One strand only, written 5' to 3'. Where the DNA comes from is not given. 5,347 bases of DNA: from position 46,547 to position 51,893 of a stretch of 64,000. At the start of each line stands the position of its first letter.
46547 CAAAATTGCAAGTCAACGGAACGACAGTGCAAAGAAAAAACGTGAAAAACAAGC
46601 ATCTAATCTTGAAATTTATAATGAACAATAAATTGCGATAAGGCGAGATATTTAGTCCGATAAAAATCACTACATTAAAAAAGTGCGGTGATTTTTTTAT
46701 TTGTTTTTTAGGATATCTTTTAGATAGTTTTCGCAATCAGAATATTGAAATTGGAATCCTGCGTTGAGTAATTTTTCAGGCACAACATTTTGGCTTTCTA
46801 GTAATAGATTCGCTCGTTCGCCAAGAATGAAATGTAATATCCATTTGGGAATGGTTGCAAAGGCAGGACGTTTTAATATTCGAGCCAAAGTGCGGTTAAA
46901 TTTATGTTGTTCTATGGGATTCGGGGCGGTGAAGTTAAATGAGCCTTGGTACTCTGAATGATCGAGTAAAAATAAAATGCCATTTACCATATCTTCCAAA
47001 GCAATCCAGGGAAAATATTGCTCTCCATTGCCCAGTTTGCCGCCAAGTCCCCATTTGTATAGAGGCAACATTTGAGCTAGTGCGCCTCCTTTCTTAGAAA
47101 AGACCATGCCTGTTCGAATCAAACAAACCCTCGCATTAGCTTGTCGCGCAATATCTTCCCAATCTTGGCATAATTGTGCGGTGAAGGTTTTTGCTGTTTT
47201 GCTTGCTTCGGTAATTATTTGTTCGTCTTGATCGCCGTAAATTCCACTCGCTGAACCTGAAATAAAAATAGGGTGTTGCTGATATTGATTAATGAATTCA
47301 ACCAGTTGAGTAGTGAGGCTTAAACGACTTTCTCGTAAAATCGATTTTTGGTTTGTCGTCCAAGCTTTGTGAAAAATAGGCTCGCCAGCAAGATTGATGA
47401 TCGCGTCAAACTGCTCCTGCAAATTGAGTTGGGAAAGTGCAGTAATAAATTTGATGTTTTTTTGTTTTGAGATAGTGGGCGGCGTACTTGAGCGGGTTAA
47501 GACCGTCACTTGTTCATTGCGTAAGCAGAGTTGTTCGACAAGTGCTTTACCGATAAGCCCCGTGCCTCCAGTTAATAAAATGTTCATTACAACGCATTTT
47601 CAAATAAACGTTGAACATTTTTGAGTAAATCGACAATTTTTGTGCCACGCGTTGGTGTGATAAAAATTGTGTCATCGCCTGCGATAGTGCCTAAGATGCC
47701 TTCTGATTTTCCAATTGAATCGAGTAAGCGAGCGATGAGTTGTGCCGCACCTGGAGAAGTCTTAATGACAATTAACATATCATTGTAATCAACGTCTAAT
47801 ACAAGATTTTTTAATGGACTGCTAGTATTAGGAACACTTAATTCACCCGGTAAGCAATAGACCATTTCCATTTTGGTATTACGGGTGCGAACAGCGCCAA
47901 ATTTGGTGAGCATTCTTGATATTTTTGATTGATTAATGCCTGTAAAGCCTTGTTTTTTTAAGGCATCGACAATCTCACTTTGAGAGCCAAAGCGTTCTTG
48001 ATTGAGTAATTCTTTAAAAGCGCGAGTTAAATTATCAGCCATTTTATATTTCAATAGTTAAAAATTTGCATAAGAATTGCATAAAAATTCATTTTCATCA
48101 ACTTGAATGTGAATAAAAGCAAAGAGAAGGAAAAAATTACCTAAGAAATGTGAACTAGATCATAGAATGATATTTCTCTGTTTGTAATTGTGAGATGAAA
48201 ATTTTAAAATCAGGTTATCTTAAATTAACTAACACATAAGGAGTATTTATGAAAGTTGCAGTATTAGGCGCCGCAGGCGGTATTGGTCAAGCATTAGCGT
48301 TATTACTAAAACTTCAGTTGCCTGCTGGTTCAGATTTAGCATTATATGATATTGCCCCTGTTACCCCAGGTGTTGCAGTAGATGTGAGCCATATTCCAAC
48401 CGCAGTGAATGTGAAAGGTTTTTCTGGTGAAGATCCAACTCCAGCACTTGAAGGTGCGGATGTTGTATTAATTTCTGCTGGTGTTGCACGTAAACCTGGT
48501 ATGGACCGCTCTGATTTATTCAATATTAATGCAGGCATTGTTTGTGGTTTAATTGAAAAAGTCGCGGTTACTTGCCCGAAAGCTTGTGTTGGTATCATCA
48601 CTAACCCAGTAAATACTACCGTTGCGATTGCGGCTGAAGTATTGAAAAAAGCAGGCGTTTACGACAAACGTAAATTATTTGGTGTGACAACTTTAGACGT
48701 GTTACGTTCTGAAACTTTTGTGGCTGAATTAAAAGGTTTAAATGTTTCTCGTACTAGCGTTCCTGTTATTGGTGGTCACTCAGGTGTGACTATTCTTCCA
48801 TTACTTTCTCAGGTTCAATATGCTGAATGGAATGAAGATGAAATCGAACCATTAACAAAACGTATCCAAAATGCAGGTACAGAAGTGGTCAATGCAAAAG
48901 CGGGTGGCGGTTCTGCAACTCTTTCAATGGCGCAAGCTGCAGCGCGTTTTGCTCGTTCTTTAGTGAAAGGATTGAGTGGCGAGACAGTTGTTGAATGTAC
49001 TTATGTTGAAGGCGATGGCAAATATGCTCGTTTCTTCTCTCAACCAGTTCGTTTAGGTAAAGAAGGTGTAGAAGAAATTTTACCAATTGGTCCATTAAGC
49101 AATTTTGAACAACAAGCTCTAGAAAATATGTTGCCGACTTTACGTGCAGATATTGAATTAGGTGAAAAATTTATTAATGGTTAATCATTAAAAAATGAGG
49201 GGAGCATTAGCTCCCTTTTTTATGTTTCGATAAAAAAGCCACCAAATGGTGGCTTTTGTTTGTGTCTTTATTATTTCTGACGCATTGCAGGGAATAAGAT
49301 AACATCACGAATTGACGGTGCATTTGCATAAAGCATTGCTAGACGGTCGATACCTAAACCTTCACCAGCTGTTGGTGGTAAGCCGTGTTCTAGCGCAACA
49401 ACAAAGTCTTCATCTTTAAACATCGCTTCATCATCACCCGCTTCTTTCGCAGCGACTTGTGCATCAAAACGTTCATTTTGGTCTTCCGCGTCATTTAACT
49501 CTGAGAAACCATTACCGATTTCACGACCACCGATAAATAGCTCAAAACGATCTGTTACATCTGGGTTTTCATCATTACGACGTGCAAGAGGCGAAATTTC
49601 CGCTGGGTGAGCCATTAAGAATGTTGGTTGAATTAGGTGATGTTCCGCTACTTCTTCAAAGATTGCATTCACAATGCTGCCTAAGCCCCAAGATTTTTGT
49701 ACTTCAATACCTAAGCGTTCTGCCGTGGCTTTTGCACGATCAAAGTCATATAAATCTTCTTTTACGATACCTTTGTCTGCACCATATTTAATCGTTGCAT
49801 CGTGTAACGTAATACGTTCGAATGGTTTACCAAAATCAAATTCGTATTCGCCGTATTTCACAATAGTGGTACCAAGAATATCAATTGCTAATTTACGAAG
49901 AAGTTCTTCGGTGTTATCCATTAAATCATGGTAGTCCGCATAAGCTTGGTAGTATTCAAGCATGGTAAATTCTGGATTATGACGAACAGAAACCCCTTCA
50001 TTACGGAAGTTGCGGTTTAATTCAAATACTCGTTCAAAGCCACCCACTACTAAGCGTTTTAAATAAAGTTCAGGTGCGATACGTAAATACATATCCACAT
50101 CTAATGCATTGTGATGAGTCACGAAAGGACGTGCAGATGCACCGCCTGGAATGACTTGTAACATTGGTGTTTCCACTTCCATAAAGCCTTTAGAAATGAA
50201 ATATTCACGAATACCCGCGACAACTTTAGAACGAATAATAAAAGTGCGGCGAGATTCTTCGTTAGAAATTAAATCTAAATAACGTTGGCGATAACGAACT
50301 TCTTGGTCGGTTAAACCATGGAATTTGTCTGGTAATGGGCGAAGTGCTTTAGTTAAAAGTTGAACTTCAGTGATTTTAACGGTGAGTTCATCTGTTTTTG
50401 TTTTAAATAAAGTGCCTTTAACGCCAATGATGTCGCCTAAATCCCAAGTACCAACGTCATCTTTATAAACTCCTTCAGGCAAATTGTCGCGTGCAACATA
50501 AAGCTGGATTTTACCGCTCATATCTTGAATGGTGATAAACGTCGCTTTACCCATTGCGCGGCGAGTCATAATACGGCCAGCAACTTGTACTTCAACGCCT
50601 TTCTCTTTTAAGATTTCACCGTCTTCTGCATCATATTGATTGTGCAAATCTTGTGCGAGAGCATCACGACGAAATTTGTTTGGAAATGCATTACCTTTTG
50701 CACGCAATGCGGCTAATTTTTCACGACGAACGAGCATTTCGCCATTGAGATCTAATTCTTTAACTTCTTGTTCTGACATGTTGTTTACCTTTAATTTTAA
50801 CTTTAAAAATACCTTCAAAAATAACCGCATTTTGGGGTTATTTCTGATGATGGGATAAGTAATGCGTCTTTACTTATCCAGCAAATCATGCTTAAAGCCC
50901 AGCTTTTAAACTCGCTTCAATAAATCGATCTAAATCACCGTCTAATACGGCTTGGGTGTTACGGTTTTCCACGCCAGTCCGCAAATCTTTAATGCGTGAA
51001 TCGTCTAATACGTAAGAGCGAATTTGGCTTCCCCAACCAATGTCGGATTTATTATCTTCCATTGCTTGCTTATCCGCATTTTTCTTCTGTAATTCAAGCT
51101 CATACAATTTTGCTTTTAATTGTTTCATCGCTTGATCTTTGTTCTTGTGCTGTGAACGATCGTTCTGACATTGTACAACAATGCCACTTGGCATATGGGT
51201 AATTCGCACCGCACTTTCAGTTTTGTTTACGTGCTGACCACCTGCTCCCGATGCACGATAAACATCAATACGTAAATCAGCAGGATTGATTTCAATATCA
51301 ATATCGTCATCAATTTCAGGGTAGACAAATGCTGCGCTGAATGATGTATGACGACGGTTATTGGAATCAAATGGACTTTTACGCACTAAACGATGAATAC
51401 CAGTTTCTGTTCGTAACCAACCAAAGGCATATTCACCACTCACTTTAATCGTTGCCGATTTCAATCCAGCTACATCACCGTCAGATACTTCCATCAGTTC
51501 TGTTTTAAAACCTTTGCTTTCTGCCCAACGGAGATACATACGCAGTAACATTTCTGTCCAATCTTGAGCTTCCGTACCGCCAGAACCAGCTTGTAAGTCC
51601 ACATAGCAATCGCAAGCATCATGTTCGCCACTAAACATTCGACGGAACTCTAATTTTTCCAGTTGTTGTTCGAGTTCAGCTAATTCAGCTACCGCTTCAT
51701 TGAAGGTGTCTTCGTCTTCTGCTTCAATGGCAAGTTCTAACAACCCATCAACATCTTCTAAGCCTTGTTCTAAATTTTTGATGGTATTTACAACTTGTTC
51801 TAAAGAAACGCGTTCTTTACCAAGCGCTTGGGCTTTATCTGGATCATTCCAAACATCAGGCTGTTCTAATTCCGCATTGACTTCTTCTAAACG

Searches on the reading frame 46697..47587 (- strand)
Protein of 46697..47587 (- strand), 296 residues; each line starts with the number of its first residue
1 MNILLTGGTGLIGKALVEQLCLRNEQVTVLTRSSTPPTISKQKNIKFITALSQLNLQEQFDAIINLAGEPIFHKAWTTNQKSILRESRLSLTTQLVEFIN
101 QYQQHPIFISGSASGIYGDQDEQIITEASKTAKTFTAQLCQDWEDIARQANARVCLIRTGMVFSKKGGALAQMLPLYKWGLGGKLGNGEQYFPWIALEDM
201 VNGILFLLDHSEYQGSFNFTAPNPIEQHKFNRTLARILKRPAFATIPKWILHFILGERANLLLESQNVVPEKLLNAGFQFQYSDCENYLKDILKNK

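Call 44: search_protein_families(library=pfam, proteins=[window:46697-47587:-], max_evalue=0.00001)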
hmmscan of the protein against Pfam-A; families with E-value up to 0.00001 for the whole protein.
window:46697-47587:- (296 aa): 4 families
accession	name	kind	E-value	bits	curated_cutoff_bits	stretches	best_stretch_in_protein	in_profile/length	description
PF01370.27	Epimerase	-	3e-22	79.7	20.9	1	3-212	1-229/240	NAD dependent epimerase/dehydratase family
PF08338.16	DUF1731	-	2.3e-18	66.1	27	1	246-292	1-47/47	Domain of unknown function (DUF1731)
PF16363.11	GDP_Man_Dehyd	-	1e-08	35.5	27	1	4-130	1-146/332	GDP-mannose 4,6 dehydratase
PF04321.23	RmlD_sub_bind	-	1.1e-08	35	27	1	1-174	1-164/287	RmlD substrate binding domain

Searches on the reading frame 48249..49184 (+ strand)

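Call 58: search_protein_families(library=ncbifam, proteins=[window:48249-49184:+], max_evalue=1e-15)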
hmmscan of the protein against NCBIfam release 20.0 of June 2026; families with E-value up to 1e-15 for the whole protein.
window:48249-49184:+ (311 aa): 8 families
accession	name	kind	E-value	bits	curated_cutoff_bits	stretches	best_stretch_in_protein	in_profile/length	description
TIGR01772.1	MDH_euk_gproteo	equivalog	6.8e-131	436.2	273.05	1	2-310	1-312/313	malate dehydrogenase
NF004863.0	PRK06223.1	subfamily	7.9e-44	150.1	283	1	1-302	4-304/313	malate dehydrogenase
TIGR01763.1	MalateDH_bact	equivalog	4e-30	105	351.85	1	1-295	2-295/305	malate dehydrogenase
TIGR01771.1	L-LDH-NAD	equivalog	1.9e-22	80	303.55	1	9-298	4-297/299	L-lactate dehydrogenase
TIGR01759.1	MalateDH-SF1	subfamily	9.4e-21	74.1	345.65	1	2-295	5-317/327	malate dehydrogenase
NF003916.0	PRK05442.1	equivalog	2.7e-20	72.6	271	1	1-298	6-316/328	malate dehydrogenase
NF000824.0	PRK00066.1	subfamily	6.5e-20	71.7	339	1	2-301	8-310/316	L-lactate dehydrogenase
NF041314.1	Malate_DH_Halo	equivalog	2.6e-18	66.3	550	1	2-294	3-292/304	malate dehydrogenase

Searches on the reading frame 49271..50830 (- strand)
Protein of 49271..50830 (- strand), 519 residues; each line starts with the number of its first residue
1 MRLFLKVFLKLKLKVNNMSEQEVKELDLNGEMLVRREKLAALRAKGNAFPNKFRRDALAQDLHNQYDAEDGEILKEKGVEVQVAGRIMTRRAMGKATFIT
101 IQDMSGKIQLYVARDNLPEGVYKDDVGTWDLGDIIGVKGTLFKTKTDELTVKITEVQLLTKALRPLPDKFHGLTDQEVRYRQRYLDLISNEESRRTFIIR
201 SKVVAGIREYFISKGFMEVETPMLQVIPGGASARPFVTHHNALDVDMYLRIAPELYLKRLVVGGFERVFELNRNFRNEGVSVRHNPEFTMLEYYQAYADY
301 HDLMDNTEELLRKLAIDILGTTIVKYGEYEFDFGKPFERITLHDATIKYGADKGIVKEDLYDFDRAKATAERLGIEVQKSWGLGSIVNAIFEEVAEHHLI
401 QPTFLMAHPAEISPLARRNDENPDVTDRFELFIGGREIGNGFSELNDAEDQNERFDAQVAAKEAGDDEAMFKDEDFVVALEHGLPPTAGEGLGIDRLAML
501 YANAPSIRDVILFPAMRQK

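Call 34: search_protein_families(library=ncbifam, proteins=[window:49271-50830:-], max_evalue=1e-10)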
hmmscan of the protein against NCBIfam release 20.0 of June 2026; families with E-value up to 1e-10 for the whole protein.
window:49271-50830:- (519 aa): 15 families
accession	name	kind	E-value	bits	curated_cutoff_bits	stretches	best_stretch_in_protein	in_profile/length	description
NF009101.0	PRK12445.1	subfamily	1.7e-253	841.7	1026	1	19-518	2-503/505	lysine--tRNA ligase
TIGR00499.1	lysS_bact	equivalog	1.7e-230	765.8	427.6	1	28-518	2-494/496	lysine--tRNA ligase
NF001756.1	PRK00484.1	subfamily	2.5e-220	732.3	468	1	31-519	3-488/488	lysine--tRNA ligase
NF002821.0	PRK02983.1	equivalog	2e-156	522.8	742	1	20-518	610-1100/1102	bifunctional lysylphosphatidylglycerol synthetase/lysine--tRNA ligase LysX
TIGR00462.1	genX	equivalog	6.2e-71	239.3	286.9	1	200-513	4-304/304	EF-P lysine aminoacylase EpmA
NF006828.0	PRK09350.1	equivalog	6.8e-62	209.6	264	1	195-515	14-322/325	elongation factor P--(R)-beta-lysine ligase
NF001750.0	PRK00476.1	equivalog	2e-48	165.1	443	2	76-354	16-291/590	aspartate--tRNA ligase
NF003483.0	PRK05159.1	equivalog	4.2e-48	164.3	353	1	75-515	13-431/438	aspartate--tRNA(Asn) ligase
TIGR00459.1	aspS_bact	equivalog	9.5e-47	159.6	373.85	2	76-359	14-291/586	aspartate--tRNA ligase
TIGR00458.1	aspS_nondisc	equivalog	2.3e-45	155.3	368.4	1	77-518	11-424/428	aspartate--tRNA(Asn) ligase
NF009460.0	PRK12820.1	equivalog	6.8e-31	107.1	1379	1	176-360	153-325/723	bifunctional aspartyl-tRNA synthetase/aspartyl/glutamyl-tRNA amidotransferase subunit C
NF003037.0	PRK03932.1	equivalog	1.6e-28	99.9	414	1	77-518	15-447/451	asparagine--tRNA ligase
TIGR00457.1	asnS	equivalog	1.2e-26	93.6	342.6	1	76-517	14-450/455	asparagine--tRNA ligase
NF005054.0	PRK06462.1-4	equivalog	3.3e-16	59.3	309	1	187-353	15-193/318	asparagine synthetase A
NF005052.0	PRK06462.1-1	equivalog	2.7e-14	53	368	1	169-514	24-344/353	asparagine synthetase A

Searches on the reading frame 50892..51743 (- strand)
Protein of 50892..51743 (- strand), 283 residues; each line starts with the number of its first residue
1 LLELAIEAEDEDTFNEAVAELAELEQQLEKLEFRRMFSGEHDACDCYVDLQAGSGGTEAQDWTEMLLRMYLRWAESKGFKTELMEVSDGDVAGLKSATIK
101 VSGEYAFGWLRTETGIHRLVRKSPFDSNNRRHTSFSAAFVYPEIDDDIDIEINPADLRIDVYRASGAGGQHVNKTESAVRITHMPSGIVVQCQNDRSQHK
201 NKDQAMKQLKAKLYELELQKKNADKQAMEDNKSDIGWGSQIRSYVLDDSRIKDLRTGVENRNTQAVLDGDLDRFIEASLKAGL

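Call 44: search_protein_families(library=pfam, proteins=[window:50892-51743:-], max_evalue=0.00001)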
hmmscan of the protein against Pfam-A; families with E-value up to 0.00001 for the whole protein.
window:50892-51743:- (283 aa): 2 families
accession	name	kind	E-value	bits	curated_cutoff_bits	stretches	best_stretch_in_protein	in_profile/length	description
PF03462.23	PCRF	-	1.7e-46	158.9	24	1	6-136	58-192/194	PCRF domain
PF00472.26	RF-1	-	1.1e-44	151.5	35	1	146-255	1-116/116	RF-1 domain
